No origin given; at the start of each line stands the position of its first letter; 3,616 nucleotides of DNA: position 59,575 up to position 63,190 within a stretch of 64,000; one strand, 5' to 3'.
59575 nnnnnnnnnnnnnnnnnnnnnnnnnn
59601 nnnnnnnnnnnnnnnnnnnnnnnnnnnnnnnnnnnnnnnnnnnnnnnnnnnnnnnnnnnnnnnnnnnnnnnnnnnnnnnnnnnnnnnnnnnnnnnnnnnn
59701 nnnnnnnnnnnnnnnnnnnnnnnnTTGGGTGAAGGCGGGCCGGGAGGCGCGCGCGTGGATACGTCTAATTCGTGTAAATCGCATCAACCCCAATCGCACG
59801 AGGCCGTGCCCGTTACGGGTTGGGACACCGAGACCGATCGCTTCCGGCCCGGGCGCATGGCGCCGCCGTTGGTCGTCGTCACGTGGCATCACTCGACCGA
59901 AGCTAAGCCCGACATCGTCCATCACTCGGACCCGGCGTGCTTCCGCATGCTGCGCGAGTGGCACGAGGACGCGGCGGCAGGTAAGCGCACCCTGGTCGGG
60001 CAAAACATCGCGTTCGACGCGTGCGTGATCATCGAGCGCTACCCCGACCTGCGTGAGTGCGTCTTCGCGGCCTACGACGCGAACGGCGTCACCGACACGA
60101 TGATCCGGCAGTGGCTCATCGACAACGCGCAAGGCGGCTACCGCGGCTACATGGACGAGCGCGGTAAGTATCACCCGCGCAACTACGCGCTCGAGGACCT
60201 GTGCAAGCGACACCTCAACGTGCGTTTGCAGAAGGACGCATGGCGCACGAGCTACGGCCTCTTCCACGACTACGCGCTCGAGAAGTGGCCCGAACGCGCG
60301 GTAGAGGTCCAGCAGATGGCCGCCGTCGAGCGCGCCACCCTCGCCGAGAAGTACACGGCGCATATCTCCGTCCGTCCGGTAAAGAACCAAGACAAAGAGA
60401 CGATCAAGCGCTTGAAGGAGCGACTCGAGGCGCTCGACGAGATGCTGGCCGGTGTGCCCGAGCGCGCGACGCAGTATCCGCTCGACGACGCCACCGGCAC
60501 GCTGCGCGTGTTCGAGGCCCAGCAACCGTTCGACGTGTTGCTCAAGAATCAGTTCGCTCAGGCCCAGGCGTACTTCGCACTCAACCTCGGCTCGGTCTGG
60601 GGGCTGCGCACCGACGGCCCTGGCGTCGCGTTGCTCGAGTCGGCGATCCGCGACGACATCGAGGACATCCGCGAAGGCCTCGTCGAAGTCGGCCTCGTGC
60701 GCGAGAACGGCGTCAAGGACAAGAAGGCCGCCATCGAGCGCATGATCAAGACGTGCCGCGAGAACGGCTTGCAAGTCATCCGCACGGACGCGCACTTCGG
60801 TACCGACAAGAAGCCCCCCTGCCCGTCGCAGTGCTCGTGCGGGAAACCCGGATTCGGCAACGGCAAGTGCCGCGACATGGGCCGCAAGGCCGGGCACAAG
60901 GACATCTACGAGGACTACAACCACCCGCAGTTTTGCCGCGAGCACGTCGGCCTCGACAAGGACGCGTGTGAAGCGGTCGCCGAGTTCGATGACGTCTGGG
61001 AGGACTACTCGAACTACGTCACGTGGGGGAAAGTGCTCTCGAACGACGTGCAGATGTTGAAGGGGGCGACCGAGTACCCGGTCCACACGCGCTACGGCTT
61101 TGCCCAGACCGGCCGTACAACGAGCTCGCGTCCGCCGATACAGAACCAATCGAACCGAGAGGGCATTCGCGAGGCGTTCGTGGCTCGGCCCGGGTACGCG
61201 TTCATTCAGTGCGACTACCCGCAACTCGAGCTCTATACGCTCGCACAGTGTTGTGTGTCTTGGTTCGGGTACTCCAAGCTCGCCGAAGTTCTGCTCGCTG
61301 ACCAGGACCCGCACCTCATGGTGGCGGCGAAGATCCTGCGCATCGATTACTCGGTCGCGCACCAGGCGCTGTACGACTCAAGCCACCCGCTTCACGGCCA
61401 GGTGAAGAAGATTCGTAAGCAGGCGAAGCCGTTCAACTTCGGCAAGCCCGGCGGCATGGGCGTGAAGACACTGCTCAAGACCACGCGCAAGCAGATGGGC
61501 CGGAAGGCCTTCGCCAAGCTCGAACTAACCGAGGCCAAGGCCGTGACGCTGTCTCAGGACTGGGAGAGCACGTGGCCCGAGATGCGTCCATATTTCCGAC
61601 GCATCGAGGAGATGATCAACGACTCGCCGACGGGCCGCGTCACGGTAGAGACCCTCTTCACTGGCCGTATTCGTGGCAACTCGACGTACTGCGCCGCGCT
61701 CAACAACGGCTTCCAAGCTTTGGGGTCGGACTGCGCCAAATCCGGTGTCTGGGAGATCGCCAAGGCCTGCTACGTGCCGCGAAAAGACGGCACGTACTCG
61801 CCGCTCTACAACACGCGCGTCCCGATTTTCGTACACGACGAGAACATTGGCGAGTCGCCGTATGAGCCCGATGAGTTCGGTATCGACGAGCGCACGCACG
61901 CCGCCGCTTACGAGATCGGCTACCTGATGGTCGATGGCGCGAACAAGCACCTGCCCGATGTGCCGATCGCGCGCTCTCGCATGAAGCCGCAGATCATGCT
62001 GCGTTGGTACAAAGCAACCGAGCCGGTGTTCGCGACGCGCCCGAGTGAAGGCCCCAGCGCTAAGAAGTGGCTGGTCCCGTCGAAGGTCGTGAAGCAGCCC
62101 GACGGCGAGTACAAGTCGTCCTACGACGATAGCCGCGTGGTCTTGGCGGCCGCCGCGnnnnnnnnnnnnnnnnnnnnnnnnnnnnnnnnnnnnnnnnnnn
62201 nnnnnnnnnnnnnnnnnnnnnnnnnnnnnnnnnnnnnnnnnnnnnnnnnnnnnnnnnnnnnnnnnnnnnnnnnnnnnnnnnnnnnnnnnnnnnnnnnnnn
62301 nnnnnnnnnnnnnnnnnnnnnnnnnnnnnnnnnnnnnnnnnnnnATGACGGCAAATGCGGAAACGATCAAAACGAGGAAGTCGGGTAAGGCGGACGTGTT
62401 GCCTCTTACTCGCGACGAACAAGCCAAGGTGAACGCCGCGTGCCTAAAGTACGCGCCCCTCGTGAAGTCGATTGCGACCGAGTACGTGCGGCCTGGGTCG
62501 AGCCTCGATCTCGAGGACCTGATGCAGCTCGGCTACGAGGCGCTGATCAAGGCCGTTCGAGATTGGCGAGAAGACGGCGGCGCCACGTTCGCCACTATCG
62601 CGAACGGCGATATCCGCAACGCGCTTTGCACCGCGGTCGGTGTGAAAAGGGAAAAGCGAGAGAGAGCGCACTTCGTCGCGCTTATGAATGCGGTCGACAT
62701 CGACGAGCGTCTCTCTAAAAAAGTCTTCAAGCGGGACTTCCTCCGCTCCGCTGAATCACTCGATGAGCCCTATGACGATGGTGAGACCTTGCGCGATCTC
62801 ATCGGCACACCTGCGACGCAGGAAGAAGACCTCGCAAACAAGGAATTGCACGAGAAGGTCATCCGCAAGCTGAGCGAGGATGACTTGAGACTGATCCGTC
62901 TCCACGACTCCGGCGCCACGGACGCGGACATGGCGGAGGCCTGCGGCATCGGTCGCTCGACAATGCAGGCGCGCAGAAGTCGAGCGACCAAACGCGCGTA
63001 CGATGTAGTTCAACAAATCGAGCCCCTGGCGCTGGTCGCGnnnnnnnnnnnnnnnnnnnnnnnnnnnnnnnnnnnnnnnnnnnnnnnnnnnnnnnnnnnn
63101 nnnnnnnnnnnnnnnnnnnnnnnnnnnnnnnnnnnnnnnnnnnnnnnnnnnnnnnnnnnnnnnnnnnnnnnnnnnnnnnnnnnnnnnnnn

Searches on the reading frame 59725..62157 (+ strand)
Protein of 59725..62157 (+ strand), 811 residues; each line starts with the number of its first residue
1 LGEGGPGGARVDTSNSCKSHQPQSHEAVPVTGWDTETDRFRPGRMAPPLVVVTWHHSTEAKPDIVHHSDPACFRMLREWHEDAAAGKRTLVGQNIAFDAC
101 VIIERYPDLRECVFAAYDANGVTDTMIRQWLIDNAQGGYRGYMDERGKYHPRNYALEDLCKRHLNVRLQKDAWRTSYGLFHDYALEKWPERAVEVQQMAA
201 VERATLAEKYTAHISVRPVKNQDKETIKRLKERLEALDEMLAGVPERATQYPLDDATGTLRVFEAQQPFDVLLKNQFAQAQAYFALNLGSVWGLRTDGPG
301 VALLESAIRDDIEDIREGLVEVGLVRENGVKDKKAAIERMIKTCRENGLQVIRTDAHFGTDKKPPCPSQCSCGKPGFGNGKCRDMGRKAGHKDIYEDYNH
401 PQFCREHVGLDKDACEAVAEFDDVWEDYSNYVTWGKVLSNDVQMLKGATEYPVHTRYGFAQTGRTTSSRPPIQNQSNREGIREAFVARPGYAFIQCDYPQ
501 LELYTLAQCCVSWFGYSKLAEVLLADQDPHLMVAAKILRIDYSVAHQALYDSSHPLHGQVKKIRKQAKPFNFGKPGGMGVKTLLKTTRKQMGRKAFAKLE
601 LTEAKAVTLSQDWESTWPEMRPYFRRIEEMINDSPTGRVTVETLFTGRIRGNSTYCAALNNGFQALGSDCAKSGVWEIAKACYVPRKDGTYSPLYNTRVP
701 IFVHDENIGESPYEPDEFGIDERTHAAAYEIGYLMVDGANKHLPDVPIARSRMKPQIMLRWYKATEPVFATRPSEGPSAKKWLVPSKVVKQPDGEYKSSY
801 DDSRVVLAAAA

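Call 35: search_protein_families(library=pfam, proteins=[window:59725-62157:+], max_evalue=0.001)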
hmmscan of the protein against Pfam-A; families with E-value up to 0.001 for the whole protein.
window:59725-62157:+ (811 aa): 2 families
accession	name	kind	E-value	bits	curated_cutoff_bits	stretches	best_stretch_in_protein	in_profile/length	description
PF00476.26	DNA_pol_A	-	8.1e-17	61.7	34.3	1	412-710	62-340/381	DNA polymerase family A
PF01612.26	DNA_pol_A_exo1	-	0.00015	22.1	23.6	1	25-174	17-138/173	3'-5' exonuclease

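Call 54: search_dna_similar(query=window:59725-62157:+, collection=phages, mode=protein, max_rows=15)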
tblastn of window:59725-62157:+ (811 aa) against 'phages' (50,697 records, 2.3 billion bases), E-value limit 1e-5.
Records with a match: 154; places in all: 154; records where one place covers at least 80% of the query: 1.
Best place of each record, by identity: <60% 154.
By first word of the organism name: Acinetobacter 66; Xanthomonas 33; Stenotrophomonas 22; Bacteriophage 7; Microbacterium 6; Escherichia 3; Xylella 3; Pseudomonas 3; Pseudoalteromonas 2; Bacillus 2; and 7 more.
By host as written in the record: - 23; Acinetobacter baumannii 16; Stenotrophomonas maltophilia 10; Xanthomonas arboricola 7; Xanthomonas sp. 6; Stenotrophomonas maltophilia B28B 6; Xanthomonas perforans 5; Acinetobacter baumannii 28 5; and 51 more.
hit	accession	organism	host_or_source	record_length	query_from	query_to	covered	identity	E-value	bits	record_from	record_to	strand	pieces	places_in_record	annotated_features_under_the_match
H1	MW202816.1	Caudoviricetes sp.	Manatee Spring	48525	22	768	92%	25.8%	2e-39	164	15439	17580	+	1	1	DNA polymerase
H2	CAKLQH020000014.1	Acinetobacter phage MD-2021a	not known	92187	315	710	49%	23.8%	1e-7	62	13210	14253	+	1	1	polA: DNA polymerase I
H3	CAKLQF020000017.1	Acinetobacter phage MD-2021a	not known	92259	315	710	49%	23.8%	1e-7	62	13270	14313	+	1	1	polA: DNA polymerase I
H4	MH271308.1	Microbacterium phage Percival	Microbacterium foliorum NRRL B-24224 SEA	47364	460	735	34%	27.9%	6e-8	63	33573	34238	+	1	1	49: DNA polymerase I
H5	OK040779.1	Microbacterium phage Gretchen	Microbacterium paraoxydans NWU1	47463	460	735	34%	27.9%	6e-8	63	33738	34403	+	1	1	48: DNA polymerase I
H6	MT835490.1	Bacteriophage sp.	human fecal samples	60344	431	711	35%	27.2%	3e-7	61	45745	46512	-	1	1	record has no annotation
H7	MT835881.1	Bacteriophage sp.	human fecal samples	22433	453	737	35%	26.5%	7e-8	62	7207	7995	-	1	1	record has no annotation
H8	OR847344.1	Listeria phage LM 4-11-1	Listeria monocytogenes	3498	413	712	37%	25.2%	2e-8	64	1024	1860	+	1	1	record has no annotation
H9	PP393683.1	Microbacterium phage phiMiGM15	Microbacterium enclense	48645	460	735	34%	25.7%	2e-6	58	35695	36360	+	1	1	DNA polymerase | hypothetical protein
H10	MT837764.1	Bacteriophage sp.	human fecal samples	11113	433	711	34%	25.2%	7e-8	62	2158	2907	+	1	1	record has no annotation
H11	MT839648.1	Bacteriophage sp.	human fecal samples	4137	453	717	33%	25.4%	3e-6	57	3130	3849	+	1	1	record has no annotation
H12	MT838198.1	Bacteriophage sp.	human fecal samples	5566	453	717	33%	25.2%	3e-6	57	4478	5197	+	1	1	record has no annotation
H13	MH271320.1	Microbacterium phage Zeta1847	Microbacterium paraoxydans NWU1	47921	460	712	31%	26.2%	1e-7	62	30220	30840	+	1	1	40: hypothetical protein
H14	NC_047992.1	Microbacterium phage Zeta1847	Microbacterium paraoxydans NWU1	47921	460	712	31%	26.2%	1e-7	62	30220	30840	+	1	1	40: hypothetical protein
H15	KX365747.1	Pseudoalteromonas phage PH1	Pseudoalteromonas marina mano4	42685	460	718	32%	24.8%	6e-7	59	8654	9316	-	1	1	DNA polymerase I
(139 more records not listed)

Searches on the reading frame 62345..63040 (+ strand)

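Call 35: search_protein_families(library=pfam, proteins=[window:62345-63040:+], max_evalue=0.001)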
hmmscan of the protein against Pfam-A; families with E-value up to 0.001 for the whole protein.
window:62345-63040:+ (232 aa): 1 family
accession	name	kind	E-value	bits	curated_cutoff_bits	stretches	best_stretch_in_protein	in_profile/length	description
PF04542.20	Sigma70_r2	-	2.4e-07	30.9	24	1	35-92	4-63/71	Sigma-70 region 2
